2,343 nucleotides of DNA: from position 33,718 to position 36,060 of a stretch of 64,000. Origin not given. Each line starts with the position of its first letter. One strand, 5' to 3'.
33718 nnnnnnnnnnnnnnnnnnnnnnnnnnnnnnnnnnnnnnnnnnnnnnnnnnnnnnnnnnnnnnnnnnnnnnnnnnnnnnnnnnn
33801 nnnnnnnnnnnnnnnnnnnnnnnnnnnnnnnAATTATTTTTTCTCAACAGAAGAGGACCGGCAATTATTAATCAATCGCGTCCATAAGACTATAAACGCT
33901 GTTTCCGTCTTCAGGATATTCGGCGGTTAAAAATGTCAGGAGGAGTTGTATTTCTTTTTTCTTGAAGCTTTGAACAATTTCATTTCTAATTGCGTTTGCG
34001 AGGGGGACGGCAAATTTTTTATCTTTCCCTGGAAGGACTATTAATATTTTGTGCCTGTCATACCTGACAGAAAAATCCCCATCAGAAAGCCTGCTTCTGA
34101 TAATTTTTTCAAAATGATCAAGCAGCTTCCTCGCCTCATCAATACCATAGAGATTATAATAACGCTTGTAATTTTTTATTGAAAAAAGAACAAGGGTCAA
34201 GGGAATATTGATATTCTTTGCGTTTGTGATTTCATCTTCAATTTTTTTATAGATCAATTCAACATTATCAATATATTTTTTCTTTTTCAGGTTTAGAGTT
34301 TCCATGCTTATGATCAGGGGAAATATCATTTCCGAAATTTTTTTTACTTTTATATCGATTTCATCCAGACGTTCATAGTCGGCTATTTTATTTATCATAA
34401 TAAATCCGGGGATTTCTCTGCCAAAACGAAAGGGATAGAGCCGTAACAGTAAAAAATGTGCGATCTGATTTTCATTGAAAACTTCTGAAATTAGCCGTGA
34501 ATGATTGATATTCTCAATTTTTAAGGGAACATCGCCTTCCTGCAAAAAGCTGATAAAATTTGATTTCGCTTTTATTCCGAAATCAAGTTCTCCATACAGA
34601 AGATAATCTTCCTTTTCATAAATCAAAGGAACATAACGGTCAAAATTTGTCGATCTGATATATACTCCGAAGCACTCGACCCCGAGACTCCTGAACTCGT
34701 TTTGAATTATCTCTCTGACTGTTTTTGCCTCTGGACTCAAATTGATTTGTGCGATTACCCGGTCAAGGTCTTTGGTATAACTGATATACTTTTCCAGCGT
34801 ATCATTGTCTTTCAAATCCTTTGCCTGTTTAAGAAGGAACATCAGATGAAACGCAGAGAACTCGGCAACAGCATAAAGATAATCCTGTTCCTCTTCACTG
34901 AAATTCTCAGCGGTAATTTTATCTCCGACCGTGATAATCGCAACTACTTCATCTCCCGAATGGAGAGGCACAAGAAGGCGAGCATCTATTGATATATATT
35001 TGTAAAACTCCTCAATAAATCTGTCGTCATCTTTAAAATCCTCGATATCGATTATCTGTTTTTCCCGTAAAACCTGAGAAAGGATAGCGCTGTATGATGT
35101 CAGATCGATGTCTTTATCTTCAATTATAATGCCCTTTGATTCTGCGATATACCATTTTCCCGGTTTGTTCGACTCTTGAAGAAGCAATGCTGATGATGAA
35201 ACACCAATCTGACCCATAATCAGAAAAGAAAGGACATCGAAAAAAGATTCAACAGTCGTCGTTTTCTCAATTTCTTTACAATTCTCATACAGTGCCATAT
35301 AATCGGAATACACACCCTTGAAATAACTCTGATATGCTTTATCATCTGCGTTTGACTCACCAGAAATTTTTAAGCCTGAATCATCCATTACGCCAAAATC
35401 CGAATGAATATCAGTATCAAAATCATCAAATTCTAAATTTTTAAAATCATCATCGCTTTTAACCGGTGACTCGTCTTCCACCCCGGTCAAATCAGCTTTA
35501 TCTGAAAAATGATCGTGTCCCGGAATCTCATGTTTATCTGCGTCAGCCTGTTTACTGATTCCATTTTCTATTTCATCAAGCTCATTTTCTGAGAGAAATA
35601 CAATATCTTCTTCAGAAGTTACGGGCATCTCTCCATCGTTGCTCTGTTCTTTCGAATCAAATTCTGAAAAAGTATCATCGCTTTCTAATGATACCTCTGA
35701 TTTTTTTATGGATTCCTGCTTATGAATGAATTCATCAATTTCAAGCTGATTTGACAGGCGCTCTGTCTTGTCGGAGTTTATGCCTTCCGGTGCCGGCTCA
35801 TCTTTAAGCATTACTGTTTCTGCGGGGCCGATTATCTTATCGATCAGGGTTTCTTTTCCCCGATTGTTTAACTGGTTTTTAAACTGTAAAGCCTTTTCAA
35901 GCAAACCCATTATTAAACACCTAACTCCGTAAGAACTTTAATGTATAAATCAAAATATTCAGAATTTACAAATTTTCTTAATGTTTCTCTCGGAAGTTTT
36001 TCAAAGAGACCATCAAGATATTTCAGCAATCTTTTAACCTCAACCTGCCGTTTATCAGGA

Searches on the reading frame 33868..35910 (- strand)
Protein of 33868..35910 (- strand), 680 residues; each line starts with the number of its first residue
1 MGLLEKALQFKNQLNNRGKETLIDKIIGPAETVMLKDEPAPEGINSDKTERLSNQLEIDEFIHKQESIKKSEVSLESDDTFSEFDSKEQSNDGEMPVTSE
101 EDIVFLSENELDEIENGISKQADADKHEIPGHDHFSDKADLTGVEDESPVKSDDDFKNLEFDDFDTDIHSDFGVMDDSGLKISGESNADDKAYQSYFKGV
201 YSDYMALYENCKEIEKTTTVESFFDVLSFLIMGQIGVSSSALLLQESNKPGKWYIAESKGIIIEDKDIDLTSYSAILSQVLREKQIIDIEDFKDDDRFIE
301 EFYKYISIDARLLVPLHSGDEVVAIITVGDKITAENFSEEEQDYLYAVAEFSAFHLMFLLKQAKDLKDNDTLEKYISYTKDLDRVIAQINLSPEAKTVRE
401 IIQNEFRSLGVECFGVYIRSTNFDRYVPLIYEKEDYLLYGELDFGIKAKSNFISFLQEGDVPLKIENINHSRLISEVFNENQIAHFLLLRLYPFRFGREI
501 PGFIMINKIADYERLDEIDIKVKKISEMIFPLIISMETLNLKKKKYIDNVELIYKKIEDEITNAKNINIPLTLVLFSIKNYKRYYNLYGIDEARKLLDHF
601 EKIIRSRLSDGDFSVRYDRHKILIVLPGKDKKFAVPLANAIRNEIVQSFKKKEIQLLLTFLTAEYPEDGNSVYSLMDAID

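Call 78: search_protein_families(library=pfam, proteins=[window:33868-35910:-], max_evalue=0.001)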
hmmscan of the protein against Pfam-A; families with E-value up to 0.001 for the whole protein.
window:33868-35910:- (680 aa): 3 families
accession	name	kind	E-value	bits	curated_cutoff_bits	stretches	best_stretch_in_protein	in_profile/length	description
PF00990.26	GGDEF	-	5.3e-11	43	23.8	1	548-680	10-148/161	Diguanylate cyclase, GGDEF domain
PF01590.32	GAF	-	4e-07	31.1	22.4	1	277-353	55-130/133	GAF domain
PF13185.12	GAF_2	-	1.4e-05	25.7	28.6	1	270-351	52-130/136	GAF domain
